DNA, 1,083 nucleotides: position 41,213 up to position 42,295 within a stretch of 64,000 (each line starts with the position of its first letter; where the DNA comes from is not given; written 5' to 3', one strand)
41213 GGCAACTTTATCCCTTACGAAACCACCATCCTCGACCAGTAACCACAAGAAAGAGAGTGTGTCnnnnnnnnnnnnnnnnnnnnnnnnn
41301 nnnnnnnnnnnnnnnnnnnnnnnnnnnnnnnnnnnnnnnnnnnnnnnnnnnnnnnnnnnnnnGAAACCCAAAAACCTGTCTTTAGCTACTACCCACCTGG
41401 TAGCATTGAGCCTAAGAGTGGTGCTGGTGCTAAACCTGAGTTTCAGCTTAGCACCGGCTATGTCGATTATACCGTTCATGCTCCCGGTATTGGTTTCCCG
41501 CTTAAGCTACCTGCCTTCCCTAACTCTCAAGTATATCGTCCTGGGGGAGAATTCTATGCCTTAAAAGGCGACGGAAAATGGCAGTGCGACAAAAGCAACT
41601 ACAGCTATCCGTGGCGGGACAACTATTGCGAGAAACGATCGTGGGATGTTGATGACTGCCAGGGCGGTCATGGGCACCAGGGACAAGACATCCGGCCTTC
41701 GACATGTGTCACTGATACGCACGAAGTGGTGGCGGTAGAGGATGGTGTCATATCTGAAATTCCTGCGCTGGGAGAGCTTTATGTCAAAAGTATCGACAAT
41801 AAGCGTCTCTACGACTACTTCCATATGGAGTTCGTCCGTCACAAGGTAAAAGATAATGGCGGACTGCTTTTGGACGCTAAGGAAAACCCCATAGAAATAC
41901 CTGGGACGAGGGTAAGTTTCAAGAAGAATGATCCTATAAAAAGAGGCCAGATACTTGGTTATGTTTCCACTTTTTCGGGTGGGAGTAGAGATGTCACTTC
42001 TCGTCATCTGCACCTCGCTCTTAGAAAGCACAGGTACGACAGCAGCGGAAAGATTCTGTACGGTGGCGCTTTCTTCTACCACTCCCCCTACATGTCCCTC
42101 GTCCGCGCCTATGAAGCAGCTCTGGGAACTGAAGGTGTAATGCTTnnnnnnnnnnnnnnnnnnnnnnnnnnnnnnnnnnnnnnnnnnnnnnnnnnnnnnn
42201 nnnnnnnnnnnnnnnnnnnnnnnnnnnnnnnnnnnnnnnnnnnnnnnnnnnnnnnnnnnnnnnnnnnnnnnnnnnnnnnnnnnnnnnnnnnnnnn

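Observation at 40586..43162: Secreted protein plus M23 peptidase carrying Cys-rich/MopE-like domains, a possible cell-wall-active effector pair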

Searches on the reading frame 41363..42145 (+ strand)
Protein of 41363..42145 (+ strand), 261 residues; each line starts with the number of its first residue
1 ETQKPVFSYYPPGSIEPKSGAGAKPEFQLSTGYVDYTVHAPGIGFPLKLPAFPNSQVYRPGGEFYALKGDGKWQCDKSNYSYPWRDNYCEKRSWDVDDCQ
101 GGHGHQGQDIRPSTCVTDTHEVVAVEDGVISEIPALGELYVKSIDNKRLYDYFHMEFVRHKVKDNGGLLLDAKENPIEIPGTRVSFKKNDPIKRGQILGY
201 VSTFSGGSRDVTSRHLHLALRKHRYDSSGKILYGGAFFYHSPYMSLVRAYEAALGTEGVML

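Call 33: find_related_loci(query=A3, collection=genome_contigs, flank=5000)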
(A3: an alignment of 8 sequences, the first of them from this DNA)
Query A3 (261 aa) in genome_contigs; peptide patterns used: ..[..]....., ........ (x = any residue, [..] = any of these).
599 stretches matched a pattern (row limit reached: there are more); 571 encode a relative of the query (tblastn E <= 1e-3); the best 80 are kept; 80 distinct loci.
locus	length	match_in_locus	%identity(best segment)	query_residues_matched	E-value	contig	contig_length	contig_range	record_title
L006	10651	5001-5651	37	1-261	2e-43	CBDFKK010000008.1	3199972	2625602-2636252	MAG: Alphaproteobacteria bacterium isolate fc1d1f23-e020-41d8-88bd-d2c94c2e3604 genome assembly, contig: contig_8, whole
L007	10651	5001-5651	38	24-255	2e-43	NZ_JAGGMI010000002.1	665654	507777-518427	Asticcacaulis solisilvae strain BE327 Ga0454585_02, whole genome shotgun sequence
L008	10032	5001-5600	39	7-257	2e-43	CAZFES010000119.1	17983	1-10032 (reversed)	MAG TPA_asm: uncultured Polyangiaceae bacterium isolate SRP193661_co2_177 genome assembly, contig: NODE_2746_length_1798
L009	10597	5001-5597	41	7-256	2e-43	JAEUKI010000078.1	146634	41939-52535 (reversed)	MAG: Myxococcales bacterium isolate new MAG-91 k141_269863, whole genome shotgun sequence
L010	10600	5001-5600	40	7-255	3e-43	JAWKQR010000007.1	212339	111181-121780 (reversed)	MAG: bacterium isolate ABC1.178 ABC1.178.fa-7, whole genome shotgun sequence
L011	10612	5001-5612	41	7-259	4e-43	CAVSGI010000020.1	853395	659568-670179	MAG: uncultured delta proteobacterium isolate MFD05684.bin.2.251 genome assembly, contig: contig_66580, whole genome sho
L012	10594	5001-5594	38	7-254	6e-43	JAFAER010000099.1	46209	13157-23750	MAG: Proteobacteria bacterium isolate OH_SBlB_141 k127_815596, whole genome shotgun sequence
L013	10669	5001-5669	37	5-255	9e-43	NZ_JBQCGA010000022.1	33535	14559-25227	MAG: Asticcacaulis sp. isolate bin223 k141_251765, whole genome shotgun sequence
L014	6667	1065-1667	40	7-258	7e-43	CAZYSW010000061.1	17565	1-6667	MAG TPA_asm: uncultured Nannocystaceae bacterium isolate SRP268622_co1_44 genome assembly, contig: NODE_7052_length_1756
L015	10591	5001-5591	40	7-254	1e-42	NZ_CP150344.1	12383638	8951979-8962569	Sorangium sp. So ce513 chromosome, complete genome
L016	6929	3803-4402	40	32-254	3e-42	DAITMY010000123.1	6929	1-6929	MAG TPA_asm: Asticcacaulis sp. isolate CTOTU10746 NODE_3377_length_6929_cov_6.747600, whole genome shotgun sequence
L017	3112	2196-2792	38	6-255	2e-42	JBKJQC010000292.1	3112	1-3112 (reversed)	MAG: Polyangiales bacterium isolate ant_bin.485 k117_3202490, whole genome shotgun sequence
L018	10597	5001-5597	38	6-254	6e-42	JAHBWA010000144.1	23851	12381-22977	MAG: Labilithrix sp. isolate ACE_MYX5 MYX5_144, whole genome shotgun sequence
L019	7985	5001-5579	41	7-250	1e-41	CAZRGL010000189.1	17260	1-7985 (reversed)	MAG TPA_asm: uncultured Polyangiaceae bacterium isolate binchicken_co141_45 genome assembly, contig: NODE_14084_length_1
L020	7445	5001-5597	41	7-256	3e-41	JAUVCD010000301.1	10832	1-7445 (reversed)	MAG: Myxococcales bacterium isolate CSMAG_262 CSMAG_262_k141_316151_length_10832_cov_7.6503, whole genome shotgun sequen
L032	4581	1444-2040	39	6-255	2e-40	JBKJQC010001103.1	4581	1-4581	MAG: Polyangiales bacterium isolate ant_bin.485 k117_3027841, whole genome shotgun sequence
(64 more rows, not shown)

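Call 73: search_solved_structures(query=A3, max_evalue=0.01, show_alignments=2)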
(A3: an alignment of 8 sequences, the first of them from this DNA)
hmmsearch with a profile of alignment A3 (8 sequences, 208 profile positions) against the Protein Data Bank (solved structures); distinct sequences matched with E-value up to 0.01: 30.
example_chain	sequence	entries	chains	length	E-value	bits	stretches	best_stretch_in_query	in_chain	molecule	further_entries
6ik4_A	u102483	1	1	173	3.9e-09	39.6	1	103-189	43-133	Elastinolytic metalloprotease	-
3nyy_A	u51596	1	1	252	7.3e-09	38.7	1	80-201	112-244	Putative glycyl-glycine endopeptidase lytM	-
3it5_A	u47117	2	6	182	1.6e-08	37.6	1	69-180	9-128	Protease lasA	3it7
3uz0_B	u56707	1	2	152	2.6e-07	33.6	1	104-181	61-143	Stage II sporulation protein Q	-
3tuf_B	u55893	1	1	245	4.3e-07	32.9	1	104-183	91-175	Stage II sporulation protein Q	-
7qrl_A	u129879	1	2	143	9.5e-06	28.5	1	92-178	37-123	DipM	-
7qrl_C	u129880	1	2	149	1.1e-05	28.4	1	93-178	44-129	DipM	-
6ue4_A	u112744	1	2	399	1.2e-05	28.2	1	125-178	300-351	ShyA endopeptidase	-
4qp5_A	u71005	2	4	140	1.2e-05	28.2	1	66-176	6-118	Lysostaphin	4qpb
6u2a_A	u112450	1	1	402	1.2e-05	28.2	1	125-178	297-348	ShyA endopeptidase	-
5kqb_A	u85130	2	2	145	2.1e-05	27.4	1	111-184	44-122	Peptidase M23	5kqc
5kvp_A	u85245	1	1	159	2.9e-05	27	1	122-177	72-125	Zoocin A endopeptidase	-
8kea_A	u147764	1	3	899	3.4e-05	26.7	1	131-180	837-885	hub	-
9k2v_E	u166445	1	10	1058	3.5e-05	26.7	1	86-193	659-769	Internal protein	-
4lxc_A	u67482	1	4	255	4.8e-05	26.2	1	67-176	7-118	Lysostaphin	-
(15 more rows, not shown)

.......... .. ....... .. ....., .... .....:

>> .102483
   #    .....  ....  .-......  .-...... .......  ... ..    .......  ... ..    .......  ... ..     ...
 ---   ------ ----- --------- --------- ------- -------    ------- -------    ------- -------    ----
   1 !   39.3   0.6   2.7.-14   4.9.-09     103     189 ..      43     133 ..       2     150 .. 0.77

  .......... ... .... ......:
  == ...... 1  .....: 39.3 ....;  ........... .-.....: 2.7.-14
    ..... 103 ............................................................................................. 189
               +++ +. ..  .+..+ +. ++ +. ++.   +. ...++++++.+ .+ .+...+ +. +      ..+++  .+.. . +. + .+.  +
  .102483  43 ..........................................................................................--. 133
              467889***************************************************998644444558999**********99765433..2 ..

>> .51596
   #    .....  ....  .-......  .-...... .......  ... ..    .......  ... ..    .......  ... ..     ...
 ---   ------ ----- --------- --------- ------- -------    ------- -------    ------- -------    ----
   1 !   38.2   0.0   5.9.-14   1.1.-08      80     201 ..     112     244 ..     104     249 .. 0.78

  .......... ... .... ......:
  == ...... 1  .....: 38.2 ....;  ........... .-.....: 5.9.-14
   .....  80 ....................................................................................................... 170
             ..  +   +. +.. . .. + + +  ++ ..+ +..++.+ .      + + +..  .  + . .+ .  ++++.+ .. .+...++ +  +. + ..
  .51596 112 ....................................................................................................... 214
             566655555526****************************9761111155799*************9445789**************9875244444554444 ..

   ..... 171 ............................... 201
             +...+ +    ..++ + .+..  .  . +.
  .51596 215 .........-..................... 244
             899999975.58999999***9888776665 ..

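Call 97: search_dna_similar(query=window:41363-42145:+, collection=plasmids, mode=protein, max_evalue=1e-8, max_rows=15)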
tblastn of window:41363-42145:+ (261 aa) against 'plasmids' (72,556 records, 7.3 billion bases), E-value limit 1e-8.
Records with a match: 63; places in all: 63; records where one place covers at least 80% of the query: 5.
Best place of each record, by identity: <60% 63.
By first word of the organism name: Phaeobacter 58; Tritonibacter 3; Rhizobium 2.
By predicted mobility (MOB-suite, as given by PLSDB): non-mobilizable 60; conjugative 2; mobilizable 1.
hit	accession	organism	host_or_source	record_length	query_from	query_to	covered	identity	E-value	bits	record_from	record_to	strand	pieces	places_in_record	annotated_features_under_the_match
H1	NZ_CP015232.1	Tritonibacter mobilis F1926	cell culture,seawater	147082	9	251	93%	33.7%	2e-16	86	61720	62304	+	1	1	M23 family metallopeptidase | gamma-glutamylcyclotransferase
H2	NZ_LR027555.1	Tritonibacter mobilis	sea water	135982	9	251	93%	33.7%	2e-16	86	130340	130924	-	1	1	M23 family metallopeptidase | gamma-glutamylcyclotransferase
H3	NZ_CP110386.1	Tritonibacter mobilis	-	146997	9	251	93%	33.7%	3e-16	85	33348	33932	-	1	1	M23 family metallopeptidase | gamma-glutamylcyclotransferase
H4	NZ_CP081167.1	Phaeobacter inhibens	-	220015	9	214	79%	39.6%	1e-21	101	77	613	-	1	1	none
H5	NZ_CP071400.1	Rhizobium leguminosarum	lentil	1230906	7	253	95%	32.7%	1e-17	89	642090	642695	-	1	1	record has no annotation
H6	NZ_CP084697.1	Rhizobium ruizarguesonis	Pisum sativum L.,Cell culture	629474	32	261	88%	32.0%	2e-9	65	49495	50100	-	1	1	M23 family metallopeptidase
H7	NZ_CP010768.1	Phaeobacter piscinae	cell culture,fish larvae aquaculture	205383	9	157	57%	46.7%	3e-22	102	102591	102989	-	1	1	M23 family metallopeptidase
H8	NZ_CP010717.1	Phaeobacter piscinae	cell culture,fish larvae aquaculture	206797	9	157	57%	46.7%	3e-22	102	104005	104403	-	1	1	M23 family metallopeptidase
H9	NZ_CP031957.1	Phaeobacter sp. LSS9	-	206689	9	157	57%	46.7%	3e-22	102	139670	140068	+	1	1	M23 family metallopeptidase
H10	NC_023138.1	Phaeobacter gallaeciensis DSM 26640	-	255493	9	157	57%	46.7%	3e-22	102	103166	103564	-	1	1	M23 family metallopeptidase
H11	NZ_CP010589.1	Phaeobacter gallaeciensis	cell culture,clam larvae aquaculture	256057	9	157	57%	46.7%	3e-22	102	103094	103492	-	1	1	M23 family metallopeptidase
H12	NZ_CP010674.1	Phaeobacter gallaeciensis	cell culture,clam larvae aquaculture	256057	9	157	57%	46.7%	3e-22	102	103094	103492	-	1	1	M23 family metallopeptidase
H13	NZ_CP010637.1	Phaeobacter gallaeciensis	cell culture,clam aquaculture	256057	9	157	57%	46.7%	3e-22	102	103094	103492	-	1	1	M23 family metallopeptidase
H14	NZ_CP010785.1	Phaeobacter gallaeciensis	cell culture,algae aquaculture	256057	9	157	57%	46.7%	3e-22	102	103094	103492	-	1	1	M23 family metallopeptidase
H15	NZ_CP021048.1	Phaeobacter gallaeciensis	cell culture,Pacific plankton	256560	9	157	57%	46.7%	3e-22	102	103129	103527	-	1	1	M23 family metallopeptidase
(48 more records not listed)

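Call 98: search_dna_similar(query=window:41363-42145:+, collection=phages, mode=protein, max_evalue=1e-8, max_rows=10)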
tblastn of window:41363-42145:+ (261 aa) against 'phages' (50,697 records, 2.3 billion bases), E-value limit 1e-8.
No match.

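Call 99: get_annotated_region(hit=H10, flank=5000)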
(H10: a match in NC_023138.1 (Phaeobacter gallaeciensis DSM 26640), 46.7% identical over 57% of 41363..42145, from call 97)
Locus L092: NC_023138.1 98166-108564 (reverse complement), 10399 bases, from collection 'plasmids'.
description: Phaeobacter gallaeciensis DSM 26640 plasmid pGal_A255, complete sequence
organism: Phaeobacter gallaeciensis DSM 26640 (NCBI taxid 1423144)
taxonomy: Bacteria; Pseudomonadota; Alphaproteobacteria; Rhodobacterales; Roseobacteraceae; Phaeobacter; Phaeobacter gallaeciensis; Phaeobacter gallaeciensis DSM 26640
host: -; source: -; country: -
typing (MOB-suite, as given by PLSDB): non-mobilizable; replicon rep_cluster_377
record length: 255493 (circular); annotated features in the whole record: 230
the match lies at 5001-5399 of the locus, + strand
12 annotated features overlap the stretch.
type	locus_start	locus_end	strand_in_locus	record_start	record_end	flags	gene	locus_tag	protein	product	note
CDS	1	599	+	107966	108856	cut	-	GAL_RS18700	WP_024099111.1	LysR family transcriptional regulator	GO:0006355 - regulation of DNA-templated transcription [Evidence IEA]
CDS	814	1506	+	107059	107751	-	-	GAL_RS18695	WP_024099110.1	glutathione S-transferase family protein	-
CDS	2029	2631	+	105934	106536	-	-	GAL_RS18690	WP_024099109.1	Prephenate dehydratase tdaC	-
CDS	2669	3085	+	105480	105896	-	-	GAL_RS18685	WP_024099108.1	acyl-CoA thioesterase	-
CDS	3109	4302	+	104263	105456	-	-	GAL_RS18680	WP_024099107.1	acyl-CoA dehydrogenase family protein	-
CDS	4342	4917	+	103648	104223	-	-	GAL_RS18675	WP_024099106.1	hypothetical protein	-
CDS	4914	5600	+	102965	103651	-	-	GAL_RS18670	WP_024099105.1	M23 family metallopeptidase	GO:0006508 - proteolysis [Evidence IEA]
CDS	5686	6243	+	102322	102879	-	-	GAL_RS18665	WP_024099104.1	gamma-glutamylcyclotransferase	GO:0006751 - glutathione catabolic process [Evidence IEA]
CDS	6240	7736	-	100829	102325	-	-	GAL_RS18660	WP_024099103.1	ATP-binding cassette domain-containing protein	-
CDS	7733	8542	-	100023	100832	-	-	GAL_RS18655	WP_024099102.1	peptide ABC transporter permease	-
CDS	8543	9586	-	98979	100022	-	-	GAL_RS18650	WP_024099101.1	ABC transporter permease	GO:0055085 - transmembrane transport [Evidence IEA]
CDS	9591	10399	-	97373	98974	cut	-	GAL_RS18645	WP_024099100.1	ABC transporter substrate-binding protein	-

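Call 100: get_annotated_region(hit=H1, flank=4000)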
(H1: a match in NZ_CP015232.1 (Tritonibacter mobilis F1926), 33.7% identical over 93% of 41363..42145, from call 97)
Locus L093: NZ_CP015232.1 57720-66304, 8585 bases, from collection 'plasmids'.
description: Tritonibacter mobilis F1926 plasmid unnamed2, complete sequence
organism: Tritonibacter mobilis F1926 (NCBI taxid 1265309)
taxonomy: Bacteria; Pseudomonadota; Alphaproteobacteria; Rhodobacterales; Paracoccaceae; Tritonibacter; Tritonibacter mobilis; Tritonibacter mobilis F1926
host: -; source: cell culture,seawater; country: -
typing (MOB-suite, as given by PLSDB): non-mobilizable; replicon rep_cluster_508
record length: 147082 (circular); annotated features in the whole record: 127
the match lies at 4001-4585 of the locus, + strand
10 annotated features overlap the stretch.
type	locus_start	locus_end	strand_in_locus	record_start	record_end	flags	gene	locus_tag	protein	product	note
CDS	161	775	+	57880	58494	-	-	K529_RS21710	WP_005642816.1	glutathione S-transferase N-terminal domain-containing protein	GO:0006749 - glutathione metabolic process [Evidence IEA]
CDS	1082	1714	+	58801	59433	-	-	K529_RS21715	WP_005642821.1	hypothetical protein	-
CDS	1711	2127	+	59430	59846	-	-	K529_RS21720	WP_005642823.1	thioesterase family protein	-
CDS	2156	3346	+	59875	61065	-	-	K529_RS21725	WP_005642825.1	acyl-CoA dehydrogenase family protein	-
CDS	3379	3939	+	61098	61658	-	-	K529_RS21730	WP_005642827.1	hypothetical protein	-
CDS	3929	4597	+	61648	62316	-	-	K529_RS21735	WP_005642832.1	M23 family metallopeptidase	GO:0006508 - proteolysis [Evidence IEA]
CDS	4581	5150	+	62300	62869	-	-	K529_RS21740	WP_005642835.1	gamma-glutamylcyclotransferase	GO:0006751 - glutathione catabolic process [Evidence IEA]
CDS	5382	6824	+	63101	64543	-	-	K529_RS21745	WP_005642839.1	SLC13 family permease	GO:0055085 - transmembrane transport [Evidence IEA]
CDS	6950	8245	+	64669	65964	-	-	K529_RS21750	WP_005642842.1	vanadium-dependent haloperoxidase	-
CDS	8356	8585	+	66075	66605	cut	-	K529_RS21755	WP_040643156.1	DUF2938 domain-containing protein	-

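Call 111: get_annotated_region(hit=H6, flank=4000)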
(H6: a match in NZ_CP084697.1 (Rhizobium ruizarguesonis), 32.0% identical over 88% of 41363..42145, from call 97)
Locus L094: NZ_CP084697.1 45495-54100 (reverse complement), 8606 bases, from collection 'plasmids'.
description: Rhizobium ruizarguesonis strain RCAM 1026 plasmid pRL10, complete sequence
organism: Rhizobium ruizarguesonis (NCBI taxid 2081791)
taxonomy: Bacteria; Pseudomonadota; Alphaproteobacteria; Hyphomicrobiales; Rhizobiaceae; Rhizobium; Rhizobium ruizarguesonis
host: -; source: Pisum sativum L.,Cell culture; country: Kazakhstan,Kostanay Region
typing (MOB-suite, as given by PLSDB): conjugative; replicon rep_cluster_841; relaxase MOBQ; mating-pair formation MPF_T
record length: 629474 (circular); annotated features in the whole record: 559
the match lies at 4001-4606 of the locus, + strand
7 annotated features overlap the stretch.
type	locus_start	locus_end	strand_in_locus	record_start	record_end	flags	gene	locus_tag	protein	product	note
CDS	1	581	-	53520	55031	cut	-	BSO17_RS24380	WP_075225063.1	serine protease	GO:0006508 - proteolysis [Evidence IEA]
CDS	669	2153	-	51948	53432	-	-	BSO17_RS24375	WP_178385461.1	alpha/beta fold hydrolase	-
CDS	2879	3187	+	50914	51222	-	-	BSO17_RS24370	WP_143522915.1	hypothetical protein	-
CDS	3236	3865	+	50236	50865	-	-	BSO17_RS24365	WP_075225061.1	hypothetical protein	-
CDS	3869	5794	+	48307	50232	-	-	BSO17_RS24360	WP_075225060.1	M23 family metallopeptidase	GO:0006508 - proteolysis [Evidence IEA]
CDS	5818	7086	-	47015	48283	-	-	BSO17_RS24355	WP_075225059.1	serine protease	-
CDS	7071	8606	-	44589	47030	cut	-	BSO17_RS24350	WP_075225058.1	S8 family serine peptidase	GO:0006508 - proteolysis [Evidence IEA]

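Call 118: search_protein_families(library=ncbifam, proteins=[L092:4342-4917:+, L092:4914-5600:+, L094:3236-3865:+, L094:3869-5794:+], max_evalue=0.01)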
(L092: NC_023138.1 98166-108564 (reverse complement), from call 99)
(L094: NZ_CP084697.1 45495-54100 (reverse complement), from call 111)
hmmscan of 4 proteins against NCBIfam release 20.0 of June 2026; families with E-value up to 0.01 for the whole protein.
L092:4342-4917:+ (191 aa): 0 families

L092:4914-5600:+ (228 aa): 0 families

L094:3236-3865:+ (209 aa): 0 families

L094:3869-5794:+ (641 aa): 1 family
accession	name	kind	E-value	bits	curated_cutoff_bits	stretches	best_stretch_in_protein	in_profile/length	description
NF008652.0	PRK11649.1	equivalog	3.3e-05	22.8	341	1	142-220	325-404/439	murein DD-endopeptidase MepM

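Call 119: search_protein_families(library=pfam, proteins=[L092:4342-4917:+, L092:4914-5600:+, L094:3236-3865:+, L094:3869-5794:+], max_evalue=0.001)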
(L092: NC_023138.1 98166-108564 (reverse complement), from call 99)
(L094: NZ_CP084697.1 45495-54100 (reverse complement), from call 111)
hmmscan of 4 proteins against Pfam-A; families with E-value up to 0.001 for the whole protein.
L092:4342-4917:+ (191 aa): 0 families

L092:4914-5600:+ (228 aa): 1 family
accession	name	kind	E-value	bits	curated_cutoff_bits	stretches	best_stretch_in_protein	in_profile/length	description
PF01551.29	Peptidase_M23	-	1.2e-07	32.2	28.7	1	111-200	2-89/96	Peptidase family M23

L094:3236-3865:+ (209 aa): 0 families

L094:3869-5794:+ (641 aa): 1 family
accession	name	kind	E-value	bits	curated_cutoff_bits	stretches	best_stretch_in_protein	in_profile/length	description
PF01551.29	Peptidase_M23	-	1.5e-09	38.3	28.7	1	141-215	14-89/96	Peptidase family M23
